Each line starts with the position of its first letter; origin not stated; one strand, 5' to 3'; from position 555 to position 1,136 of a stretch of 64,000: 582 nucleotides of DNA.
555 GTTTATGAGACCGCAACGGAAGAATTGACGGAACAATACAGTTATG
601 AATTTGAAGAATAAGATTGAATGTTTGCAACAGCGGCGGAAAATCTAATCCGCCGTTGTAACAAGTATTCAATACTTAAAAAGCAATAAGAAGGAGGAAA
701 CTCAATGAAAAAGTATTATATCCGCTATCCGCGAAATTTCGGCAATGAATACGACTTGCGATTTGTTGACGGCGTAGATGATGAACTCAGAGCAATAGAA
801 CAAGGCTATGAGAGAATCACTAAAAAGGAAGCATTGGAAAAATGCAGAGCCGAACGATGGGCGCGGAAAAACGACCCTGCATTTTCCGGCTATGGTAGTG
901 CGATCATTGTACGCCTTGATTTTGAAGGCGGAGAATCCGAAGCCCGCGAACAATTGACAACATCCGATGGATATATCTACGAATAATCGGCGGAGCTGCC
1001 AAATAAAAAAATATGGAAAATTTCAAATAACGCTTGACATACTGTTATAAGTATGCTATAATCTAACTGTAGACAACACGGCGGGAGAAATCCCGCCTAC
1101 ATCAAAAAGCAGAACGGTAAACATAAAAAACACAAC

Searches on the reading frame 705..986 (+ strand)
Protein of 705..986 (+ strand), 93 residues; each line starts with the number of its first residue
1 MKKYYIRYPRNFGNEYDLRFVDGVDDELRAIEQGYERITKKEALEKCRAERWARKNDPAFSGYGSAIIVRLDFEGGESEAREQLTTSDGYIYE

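Call 90: find_encoding_contigs(protein=window:705-986:+, flank=10000, max_places=2)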
Protein window:705-986:+ (93 aa): 3 contigs read that carry it; 2 places shown.
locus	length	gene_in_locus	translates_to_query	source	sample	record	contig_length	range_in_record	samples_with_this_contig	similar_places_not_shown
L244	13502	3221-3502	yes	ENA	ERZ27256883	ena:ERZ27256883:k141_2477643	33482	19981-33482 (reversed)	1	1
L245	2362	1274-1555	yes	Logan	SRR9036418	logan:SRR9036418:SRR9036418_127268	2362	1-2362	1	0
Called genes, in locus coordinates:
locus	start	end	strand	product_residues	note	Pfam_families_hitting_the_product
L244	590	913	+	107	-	-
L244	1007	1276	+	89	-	-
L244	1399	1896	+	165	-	PF00226:DnaJ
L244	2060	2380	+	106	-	-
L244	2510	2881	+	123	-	-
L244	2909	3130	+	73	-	-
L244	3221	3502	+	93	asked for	-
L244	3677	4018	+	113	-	-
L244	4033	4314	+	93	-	-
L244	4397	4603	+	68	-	-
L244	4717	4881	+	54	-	-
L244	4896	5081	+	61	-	-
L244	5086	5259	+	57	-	-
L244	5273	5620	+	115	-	-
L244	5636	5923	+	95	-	-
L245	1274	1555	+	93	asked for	-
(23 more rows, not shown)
